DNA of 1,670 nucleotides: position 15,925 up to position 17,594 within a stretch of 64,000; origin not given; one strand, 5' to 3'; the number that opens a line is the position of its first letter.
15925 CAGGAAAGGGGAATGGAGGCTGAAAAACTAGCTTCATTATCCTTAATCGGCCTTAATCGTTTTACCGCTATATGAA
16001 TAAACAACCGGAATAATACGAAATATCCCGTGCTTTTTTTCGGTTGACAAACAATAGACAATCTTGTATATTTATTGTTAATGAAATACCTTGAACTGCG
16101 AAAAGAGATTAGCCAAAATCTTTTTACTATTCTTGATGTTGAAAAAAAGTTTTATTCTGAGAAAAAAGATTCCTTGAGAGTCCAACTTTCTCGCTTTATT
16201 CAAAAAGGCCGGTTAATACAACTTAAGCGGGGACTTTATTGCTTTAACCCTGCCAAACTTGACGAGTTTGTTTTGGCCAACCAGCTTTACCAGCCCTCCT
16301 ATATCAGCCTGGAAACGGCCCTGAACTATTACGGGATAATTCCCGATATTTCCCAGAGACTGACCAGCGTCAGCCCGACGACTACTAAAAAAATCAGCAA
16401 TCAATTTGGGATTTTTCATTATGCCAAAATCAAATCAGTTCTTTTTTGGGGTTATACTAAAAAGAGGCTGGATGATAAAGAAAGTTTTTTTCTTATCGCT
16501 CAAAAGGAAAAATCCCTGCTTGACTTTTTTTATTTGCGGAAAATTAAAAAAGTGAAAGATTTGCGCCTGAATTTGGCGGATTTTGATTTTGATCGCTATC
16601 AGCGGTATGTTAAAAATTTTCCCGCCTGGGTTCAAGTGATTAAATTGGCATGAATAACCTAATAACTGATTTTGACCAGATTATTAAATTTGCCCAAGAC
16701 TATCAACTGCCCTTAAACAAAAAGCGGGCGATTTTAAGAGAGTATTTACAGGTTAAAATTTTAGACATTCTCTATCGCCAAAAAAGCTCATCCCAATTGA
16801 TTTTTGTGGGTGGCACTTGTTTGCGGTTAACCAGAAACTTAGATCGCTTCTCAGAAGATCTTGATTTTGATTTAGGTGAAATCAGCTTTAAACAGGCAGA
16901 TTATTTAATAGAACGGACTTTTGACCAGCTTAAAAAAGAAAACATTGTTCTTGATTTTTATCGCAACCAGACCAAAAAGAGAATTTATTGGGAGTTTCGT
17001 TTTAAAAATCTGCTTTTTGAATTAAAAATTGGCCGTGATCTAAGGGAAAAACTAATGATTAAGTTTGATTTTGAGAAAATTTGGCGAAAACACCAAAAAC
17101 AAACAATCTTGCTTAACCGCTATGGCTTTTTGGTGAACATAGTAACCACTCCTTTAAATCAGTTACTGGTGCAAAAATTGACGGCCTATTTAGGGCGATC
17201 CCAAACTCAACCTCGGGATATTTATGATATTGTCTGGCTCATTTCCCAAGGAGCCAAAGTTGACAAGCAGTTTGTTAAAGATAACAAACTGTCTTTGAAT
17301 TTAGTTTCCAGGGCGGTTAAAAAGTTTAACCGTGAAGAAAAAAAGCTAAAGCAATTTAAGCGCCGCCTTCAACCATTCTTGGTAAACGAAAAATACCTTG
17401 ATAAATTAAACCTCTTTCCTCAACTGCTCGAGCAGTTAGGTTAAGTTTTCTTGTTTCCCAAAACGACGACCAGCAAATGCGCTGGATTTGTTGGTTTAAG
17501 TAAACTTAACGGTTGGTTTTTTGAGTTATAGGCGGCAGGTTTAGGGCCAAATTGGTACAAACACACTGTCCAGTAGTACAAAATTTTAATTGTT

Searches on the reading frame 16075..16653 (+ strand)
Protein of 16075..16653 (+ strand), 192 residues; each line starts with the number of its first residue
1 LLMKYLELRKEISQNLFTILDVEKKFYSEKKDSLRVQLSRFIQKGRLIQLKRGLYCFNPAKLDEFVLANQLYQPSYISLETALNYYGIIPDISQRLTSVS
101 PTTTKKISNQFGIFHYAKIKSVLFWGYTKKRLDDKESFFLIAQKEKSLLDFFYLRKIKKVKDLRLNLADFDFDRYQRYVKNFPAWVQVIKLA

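Call 19: search_protein_families(library=pfam, proteins=[window:16075-16653:+], max_evalue=0.01)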
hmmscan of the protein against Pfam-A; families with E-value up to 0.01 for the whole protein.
window:16075-16653:+ (192 aa): 1 family
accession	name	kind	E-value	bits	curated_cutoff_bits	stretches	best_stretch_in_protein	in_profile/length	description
PF13338.12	AbiEi_4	-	2.9e-05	24.5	25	1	35-57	26-48/49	Transcriptional regulator, AbiEi antitoxin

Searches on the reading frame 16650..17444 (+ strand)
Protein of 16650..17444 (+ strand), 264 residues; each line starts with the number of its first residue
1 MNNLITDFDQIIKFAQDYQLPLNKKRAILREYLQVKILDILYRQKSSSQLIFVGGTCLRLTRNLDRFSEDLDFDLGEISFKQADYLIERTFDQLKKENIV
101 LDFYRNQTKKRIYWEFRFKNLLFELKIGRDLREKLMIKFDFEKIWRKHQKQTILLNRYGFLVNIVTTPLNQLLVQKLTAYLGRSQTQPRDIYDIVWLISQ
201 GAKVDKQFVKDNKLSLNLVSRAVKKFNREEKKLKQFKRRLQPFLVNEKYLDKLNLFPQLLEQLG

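Call 19: search_protein_families(library=pfam, proteins=[window:16650-17444:+], max_evalue=0.01)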
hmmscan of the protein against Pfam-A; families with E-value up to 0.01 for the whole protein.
window:16650-17444:+ (264 aa): 1 family
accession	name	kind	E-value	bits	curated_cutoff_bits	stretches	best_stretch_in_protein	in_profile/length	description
PF08843.17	AbiEii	-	4.3e-21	76.4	22.5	1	40-243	2-223/238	Nucleotidyl transferase AbiEii toxin, Type IV TA system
